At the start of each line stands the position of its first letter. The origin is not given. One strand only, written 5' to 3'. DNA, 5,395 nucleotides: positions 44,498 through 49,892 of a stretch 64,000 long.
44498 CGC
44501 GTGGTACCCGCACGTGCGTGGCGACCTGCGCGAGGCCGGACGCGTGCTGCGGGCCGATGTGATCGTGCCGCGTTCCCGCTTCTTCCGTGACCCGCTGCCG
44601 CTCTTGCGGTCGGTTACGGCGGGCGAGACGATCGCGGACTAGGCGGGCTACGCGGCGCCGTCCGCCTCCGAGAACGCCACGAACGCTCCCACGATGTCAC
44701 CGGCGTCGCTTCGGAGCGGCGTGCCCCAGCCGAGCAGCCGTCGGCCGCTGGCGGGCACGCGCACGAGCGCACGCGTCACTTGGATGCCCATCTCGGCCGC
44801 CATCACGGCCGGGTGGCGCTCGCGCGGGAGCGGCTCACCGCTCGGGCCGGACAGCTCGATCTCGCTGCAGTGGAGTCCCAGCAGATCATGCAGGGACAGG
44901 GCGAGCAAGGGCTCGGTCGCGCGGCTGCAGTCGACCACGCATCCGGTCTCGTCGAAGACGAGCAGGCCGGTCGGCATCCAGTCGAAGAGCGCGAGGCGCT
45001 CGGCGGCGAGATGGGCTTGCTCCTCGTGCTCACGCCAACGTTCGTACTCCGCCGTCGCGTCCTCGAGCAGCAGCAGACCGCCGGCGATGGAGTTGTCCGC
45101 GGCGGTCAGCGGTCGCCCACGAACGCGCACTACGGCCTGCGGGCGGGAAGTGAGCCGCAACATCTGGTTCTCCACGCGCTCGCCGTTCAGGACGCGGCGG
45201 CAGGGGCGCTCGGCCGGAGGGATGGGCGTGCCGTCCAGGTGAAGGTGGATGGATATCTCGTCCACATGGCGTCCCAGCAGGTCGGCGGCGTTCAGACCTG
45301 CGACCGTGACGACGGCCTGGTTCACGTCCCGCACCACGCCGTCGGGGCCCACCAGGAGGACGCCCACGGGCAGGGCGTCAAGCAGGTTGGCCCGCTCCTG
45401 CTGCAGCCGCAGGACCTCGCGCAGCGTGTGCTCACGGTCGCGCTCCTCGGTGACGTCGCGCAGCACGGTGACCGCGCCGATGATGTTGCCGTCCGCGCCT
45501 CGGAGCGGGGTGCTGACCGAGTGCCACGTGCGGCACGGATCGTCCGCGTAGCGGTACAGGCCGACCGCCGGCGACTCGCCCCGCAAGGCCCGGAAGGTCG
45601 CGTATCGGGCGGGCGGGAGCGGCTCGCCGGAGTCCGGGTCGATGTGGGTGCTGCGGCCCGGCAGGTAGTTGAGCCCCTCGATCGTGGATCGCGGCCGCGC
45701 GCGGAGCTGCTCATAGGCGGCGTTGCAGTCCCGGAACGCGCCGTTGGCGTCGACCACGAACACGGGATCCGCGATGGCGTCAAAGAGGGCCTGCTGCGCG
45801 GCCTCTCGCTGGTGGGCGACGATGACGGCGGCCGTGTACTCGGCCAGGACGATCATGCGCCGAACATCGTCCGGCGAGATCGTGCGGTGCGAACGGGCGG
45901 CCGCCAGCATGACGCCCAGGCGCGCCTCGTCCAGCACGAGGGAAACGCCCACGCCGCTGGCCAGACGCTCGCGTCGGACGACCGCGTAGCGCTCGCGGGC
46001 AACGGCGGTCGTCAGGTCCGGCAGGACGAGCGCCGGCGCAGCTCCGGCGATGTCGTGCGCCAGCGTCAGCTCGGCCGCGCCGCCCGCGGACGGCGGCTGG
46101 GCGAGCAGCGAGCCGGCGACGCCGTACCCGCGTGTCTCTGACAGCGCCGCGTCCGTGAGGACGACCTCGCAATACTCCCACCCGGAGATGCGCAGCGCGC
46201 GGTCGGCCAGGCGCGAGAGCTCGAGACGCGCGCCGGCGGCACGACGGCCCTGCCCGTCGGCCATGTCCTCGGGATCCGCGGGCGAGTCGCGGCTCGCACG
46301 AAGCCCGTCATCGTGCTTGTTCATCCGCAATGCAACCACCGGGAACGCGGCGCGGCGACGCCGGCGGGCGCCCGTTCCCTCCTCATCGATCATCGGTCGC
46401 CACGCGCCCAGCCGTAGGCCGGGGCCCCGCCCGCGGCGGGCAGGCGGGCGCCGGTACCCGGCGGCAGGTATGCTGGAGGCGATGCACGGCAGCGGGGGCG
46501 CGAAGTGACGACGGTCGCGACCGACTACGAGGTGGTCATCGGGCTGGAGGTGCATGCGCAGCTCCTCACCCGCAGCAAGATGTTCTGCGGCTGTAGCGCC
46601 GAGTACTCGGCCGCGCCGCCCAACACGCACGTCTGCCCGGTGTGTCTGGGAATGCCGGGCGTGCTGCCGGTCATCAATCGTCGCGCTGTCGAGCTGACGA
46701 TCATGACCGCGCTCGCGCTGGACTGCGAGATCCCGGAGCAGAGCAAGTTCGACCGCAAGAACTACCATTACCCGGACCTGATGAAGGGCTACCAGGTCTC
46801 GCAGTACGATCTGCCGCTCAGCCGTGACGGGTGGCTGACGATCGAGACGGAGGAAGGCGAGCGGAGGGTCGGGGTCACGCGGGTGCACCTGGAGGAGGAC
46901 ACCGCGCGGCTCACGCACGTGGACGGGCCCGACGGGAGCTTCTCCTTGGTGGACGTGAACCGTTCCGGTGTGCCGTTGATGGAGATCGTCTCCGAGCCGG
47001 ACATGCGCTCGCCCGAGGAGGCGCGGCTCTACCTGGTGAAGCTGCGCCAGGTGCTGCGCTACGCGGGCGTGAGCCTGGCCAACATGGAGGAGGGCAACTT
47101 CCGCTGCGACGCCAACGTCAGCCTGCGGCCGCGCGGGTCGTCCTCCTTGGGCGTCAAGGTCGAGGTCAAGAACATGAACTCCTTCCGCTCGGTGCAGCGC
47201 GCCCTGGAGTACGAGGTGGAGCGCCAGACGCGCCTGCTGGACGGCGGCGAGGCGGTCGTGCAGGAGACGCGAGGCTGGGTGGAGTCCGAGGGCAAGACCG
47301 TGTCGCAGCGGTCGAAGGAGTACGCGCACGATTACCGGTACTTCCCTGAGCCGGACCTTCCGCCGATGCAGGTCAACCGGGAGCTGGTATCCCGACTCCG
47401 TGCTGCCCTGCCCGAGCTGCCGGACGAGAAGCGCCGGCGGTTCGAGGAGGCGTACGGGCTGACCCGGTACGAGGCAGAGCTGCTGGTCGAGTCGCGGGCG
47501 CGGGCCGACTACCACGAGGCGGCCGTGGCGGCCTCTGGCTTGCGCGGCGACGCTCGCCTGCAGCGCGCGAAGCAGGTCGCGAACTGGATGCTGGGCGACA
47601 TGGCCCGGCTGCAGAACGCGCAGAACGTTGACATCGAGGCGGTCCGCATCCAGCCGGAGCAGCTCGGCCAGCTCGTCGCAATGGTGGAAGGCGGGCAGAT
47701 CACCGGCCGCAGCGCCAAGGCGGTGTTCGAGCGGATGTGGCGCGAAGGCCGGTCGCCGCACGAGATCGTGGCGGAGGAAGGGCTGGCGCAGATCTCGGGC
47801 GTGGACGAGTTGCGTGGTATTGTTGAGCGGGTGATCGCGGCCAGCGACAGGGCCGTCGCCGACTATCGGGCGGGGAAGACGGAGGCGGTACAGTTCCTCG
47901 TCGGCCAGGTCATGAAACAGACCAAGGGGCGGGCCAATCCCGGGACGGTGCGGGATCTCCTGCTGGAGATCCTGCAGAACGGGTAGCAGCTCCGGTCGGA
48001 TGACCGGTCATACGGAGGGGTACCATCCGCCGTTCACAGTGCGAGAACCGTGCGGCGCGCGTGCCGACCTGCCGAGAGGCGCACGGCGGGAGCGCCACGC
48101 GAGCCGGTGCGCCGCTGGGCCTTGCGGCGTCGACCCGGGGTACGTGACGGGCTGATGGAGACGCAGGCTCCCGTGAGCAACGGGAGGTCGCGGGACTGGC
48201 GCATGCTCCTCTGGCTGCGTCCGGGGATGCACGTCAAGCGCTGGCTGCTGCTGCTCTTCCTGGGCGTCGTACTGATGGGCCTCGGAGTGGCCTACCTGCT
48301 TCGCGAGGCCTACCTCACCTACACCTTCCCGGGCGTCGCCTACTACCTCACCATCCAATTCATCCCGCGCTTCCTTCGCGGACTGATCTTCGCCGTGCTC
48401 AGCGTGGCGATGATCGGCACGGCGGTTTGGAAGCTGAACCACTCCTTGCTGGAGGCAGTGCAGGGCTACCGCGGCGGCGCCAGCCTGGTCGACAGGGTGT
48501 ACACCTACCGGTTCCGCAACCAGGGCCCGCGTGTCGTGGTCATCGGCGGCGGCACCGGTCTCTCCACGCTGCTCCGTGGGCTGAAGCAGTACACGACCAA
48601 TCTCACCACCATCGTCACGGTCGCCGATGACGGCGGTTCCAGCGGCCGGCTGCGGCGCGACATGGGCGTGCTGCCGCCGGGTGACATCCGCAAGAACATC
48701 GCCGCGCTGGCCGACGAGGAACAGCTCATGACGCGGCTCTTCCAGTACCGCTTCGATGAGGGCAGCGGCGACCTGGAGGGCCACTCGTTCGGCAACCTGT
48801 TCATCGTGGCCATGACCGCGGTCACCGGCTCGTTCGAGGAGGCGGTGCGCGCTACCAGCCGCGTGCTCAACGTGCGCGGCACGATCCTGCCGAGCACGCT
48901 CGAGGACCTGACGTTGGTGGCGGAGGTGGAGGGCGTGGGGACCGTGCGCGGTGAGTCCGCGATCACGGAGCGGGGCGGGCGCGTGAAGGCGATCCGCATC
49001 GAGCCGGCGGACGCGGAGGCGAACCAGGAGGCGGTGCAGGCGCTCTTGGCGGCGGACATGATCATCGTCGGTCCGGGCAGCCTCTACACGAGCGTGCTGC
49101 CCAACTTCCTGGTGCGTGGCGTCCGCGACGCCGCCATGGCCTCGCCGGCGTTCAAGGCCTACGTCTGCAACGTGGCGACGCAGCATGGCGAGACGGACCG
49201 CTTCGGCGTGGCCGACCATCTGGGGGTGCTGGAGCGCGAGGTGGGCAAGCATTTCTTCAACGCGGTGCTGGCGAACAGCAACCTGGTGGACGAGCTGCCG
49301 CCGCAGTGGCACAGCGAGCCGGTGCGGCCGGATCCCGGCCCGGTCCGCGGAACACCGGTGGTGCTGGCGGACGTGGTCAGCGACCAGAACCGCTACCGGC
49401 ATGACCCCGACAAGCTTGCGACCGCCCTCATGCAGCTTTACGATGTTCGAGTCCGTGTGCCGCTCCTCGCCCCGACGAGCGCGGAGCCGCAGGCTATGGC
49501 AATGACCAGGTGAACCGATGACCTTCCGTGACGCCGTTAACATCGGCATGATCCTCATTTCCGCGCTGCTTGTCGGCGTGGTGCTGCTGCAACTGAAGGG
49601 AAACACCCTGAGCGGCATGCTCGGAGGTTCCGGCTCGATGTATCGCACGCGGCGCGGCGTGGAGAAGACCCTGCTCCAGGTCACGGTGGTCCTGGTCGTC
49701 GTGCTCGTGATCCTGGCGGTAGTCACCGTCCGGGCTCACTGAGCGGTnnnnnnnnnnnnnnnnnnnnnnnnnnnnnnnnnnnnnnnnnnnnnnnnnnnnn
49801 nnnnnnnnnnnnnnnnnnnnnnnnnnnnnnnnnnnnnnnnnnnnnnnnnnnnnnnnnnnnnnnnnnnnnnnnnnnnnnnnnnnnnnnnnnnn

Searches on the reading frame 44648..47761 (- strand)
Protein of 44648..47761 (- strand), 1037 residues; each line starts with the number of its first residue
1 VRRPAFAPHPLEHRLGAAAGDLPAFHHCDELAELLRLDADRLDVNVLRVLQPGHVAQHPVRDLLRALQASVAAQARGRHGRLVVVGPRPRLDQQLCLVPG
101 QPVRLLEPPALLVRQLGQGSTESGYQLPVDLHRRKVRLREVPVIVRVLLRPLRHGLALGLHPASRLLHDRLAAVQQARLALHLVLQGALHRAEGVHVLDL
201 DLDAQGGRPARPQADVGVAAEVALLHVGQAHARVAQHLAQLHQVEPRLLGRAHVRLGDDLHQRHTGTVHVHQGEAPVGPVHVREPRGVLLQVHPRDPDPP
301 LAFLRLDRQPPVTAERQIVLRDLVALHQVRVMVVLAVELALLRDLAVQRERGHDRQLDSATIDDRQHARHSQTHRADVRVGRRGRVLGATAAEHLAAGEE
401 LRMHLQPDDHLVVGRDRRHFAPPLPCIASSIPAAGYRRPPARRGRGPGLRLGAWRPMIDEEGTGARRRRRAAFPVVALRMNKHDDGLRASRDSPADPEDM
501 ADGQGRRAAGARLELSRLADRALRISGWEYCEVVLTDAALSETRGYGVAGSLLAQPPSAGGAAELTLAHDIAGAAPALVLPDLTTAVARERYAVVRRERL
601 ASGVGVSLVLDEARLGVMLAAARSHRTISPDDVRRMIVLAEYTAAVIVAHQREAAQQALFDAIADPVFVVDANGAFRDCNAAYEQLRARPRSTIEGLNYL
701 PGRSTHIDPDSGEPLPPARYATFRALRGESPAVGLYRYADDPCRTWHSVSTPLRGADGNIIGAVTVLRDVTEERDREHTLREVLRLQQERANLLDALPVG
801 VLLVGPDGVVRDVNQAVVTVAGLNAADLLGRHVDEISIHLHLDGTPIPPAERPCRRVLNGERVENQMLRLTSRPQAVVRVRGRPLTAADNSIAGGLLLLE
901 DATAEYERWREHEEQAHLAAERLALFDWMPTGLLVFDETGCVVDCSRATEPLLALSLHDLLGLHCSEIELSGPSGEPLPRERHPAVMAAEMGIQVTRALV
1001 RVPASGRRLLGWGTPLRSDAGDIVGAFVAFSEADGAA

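Call 38: search_protein_families(library=pfam, proteins=[window:44648-47761:-])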
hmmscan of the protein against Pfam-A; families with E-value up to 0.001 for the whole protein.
window:44648-47761:- (1037 aa): 5 families
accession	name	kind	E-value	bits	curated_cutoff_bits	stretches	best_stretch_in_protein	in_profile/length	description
PF08448.16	PAS_4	-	1.8e-32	112.3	23.1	3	794-906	1-109/110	PAS fold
PF00989.32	PAS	-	1.1e-18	67.8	22.6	1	657-770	4-113/113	PAS fold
PF13188.13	PAS_8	-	1.4e-14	53.8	21.8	1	657-686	4-33/65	PAS domain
PF13426.13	PAS_9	-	2.1e-12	47.7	27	1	798-903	1-102/103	PAS domain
PF13596.12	PAS_10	-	2.5e-05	25.3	22.1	1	792-901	3-104/106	PAS domain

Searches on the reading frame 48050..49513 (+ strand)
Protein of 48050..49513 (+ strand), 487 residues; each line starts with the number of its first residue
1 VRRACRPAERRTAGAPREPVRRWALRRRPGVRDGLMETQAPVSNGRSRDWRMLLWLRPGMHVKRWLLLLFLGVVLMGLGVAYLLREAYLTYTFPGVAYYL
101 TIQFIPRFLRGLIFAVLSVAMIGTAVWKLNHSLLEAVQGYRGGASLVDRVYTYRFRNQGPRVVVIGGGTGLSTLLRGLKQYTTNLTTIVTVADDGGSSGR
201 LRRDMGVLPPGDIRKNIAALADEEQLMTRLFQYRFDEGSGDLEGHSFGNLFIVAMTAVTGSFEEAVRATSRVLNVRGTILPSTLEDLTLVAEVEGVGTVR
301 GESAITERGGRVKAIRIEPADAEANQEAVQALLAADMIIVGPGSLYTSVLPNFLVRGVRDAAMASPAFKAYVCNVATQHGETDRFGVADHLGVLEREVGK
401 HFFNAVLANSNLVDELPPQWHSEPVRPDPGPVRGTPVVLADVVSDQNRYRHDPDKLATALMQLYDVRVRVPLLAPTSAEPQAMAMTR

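Call 38: search_protein_families(library=pfam, proteins=[window:48050-49513:+])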
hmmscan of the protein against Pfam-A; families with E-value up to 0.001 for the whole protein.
window:48050-49513:+ (487 aa): 1 family
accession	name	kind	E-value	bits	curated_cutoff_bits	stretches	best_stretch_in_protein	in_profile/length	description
PF01933.23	CofD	-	7.9e-98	327.7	30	1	162-415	1-256/290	2-phospho-L-lactate transferase CofD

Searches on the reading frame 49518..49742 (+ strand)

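Call 38: search_protein_families(library=pfam, proteins=[window:49518-49742:+])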
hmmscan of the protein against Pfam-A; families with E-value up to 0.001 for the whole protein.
window:49518-49742:+ (74 aa): 1 family
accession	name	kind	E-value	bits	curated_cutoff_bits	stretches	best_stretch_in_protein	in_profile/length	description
PF03840.19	SecG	-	1.8e-11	44.4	29.2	1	8-70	3-67/70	Preprotein translocase SecG subunit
